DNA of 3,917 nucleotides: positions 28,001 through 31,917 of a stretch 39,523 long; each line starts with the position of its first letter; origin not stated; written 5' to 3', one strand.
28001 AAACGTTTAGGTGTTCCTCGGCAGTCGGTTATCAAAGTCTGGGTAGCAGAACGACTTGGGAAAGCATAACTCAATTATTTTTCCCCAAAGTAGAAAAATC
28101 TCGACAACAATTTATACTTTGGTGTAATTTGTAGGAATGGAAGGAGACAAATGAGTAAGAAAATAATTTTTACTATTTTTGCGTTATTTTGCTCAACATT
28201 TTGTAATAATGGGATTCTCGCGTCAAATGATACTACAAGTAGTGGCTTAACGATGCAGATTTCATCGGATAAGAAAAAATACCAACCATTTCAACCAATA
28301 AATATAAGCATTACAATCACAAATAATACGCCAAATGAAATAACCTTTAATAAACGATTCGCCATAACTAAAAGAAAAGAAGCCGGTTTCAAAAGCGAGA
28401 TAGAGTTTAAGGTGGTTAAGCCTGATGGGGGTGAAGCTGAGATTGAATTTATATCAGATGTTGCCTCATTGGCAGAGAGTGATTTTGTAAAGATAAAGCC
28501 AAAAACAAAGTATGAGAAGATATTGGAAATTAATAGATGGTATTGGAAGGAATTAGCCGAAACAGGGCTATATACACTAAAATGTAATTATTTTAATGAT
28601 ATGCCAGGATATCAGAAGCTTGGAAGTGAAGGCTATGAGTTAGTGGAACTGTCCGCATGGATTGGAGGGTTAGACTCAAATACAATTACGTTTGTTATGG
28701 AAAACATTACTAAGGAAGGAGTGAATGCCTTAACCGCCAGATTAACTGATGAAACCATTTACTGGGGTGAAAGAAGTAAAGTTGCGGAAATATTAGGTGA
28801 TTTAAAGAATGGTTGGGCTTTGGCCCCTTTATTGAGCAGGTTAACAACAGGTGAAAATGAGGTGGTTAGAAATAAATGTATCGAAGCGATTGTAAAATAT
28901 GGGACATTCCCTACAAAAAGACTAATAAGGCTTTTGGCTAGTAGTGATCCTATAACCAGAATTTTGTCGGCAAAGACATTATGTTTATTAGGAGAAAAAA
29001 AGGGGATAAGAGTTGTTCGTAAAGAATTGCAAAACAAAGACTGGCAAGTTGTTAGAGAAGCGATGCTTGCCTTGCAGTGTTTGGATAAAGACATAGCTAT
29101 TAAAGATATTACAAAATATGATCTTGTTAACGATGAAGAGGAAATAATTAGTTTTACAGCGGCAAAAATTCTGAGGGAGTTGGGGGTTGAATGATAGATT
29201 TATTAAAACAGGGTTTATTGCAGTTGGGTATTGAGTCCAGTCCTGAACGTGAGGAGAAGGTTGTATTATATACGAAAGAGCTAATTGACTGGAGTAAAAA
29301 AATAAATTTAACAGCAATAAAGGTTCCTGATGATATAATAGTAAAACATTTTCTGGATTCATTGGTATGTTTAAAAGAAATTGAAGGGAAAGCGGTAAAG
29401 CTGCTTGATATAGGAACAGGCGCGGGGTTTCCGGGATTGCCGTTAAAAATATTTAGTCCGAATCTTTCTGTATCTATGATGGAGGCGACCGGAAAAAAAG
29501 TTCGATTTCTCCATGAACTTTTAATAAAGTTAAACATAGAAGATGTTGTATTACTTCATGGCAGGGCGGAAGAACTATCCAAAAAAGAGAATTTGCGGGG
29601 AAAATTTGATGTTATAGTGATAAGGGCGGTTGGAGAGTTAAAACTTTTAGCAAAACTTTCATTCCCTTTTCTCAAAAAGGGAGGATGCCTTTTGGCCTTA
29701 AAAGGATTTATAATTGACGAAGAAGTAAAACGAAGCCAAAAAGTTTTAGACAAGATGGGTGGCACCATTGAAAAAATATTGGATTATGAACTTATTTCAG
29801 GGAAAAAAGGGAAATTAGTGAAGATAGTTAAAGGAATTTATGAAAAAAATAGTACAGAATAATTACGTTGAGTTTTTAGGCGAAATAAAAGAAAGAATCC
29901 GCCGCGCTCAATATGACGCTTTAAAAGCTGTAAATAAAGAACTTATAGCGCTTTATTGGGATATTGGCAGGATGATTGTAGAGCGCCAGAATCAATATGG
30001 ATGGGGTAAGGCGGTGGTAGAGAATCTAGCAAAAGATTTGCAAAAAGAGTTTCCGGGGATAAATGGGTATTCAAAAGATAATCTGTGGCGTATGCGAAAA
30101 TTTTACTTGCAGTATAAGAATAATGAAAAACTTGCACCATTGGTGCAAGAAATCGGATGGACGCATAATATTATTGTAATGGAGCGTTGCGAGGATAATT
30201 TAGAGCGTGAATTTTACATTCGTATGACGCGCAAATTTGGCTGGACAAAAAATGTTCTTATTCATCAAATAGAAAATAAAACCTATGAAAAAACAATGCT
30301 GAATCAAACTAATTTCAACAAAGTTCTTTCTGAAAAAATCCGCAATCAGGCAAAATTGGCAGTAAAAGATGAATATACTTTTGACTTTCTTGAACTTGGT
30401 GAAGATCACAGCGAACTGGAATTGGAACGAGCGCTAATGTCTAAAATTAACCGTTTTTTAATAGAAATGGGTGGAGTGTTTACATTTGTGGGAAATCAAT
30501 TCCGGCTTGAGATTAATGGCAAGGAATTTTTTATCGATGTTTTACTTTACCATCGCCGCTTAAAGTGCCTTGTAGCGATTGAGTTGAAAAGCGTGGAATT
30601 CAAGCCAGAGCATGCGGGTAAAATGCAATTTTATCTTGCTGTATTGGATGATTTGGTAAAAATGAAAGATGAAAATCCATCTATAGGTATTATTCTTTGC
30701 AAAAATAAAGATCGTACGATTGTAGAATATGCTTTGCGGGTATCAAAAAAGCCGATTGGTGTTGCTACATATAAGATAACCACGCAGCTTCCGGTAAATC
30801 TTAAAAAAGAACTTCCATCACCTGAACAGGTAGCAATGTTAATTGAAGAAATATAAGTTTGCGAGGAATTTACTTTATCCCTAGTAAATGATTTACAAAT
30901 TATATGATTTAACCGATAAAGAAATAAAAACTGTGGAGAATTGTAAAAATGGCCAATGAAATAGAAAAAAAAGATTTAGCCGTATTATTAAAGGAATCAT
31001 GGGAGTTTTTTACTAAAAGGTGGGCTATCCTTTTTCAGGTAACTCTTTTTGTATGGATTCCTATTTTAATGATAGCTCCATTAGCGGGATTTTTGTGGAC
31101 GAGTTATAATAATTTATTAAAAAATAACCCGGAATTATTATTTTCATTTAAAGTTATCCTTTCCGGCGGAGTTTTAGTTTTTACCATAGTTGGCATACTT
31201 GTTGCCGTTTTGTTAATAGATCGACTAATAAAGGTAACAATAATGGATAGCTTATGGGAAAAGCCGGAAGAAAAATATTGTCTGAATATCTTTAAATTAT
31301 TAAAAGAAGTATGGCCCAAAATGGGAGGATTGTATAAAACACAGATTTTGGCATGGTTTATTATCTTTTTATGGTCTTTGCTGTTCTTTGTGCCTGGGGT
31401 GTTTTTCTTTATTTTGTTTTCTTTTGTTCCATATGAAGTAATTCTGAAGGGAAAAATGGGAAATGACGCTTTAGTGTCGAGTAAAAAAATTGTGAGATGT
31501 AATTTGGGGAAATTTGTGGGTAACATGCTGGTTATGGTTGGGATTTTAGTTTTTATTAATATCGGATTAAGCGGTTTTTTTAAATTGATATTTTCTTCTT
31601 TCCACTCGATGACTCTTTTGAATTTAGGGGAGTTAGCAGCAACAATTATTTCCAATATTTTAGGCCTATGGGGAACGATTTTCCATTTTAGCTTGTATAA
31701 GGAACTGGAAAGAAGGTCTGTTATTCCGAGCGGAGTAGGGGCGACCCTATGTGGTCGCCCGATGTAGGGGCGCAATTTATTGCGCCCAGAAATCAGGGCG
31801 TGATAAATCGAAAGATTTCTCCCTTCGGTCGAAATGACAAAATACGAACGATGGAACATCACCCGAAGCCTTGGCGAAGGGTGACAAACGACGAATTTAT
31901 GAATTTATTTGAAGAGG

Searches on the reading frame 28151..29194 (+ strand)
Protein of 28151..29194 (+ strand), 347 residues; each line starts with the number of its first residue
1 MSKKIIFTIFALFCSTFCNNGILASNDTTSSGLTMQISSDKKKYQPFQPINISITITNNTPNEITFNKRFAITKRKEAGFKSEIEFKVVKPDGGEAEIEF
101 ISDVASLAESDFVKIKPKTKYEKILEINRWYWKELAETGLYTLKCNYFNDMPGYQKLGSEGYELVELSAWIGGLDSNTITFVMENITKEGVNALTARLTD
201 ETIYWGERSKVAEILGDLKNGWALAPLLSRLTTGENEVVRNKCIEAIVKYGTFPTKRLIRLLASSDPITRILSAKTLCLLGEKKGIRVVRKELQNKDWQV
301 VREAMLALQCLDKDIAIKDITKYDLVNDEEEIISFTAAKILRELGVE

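Call 59: search_protein_families(library=pfam, proteins=[window:28151-29194:+], max_evalue=0.001)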
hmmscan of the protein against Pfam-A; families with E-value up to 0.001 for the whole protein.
window:28151-29194:+ (347 aa): 1 family
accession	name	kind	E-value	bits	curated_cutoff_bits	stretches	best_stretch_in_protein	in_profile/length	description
PF13646.12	HEAT_2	-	2e-11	44.5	27.7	1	257-321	3-68/88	HEAT repeats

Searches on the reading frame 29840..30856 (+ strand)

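Call 59: search_protein_families(library=pfam, proteins=[window:29840-30856:+], max_evalue=0.001)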
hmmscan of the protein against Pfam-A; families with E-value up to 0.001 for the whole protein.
window:29840-30856:+ (338 aa): 2 families
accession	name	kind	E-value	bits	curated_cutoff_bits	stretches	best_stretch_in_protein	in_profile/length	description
PF06250.17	YhcG_C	-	2.1e-61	206.8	32.5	1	174-326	3-157/157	YhcG PDDEXK nuclease domain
PF17761.7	DUF1016_N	-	2.4e-47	160.9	32.8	1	15-151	1-137/137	DUF1016 N-terminal domain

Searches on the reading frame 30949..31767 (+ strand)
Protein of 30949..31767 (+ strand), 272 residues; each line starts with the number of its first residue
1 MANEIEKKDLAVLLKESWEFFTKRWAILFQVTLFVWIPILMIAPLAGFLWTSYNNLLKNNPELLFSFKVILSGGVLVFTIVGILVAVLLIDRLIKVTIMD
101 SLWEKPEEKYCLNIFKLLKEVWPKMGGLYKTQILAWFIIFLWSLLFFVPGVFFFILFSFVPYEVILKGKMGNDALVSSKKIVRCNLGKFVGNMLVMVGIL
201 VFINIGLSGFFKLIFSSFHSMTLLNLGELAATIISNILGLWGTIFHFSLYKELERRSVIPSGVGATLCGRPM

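Call 59: search_protein_families(library=pfam, proteins=[window:30949-31767:+], max_evalue=0.001)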
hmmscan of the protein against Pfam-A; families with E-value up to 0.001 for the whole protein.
window:30949-31767:+ (272 aa): 1 family
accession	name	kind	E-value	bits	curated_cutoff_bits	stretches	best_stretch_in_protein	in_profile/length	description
PF25231.1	DUF7847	-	0.00021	21.1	28.7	1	138-220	134-213/252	Domain of unknown function (DUF7847)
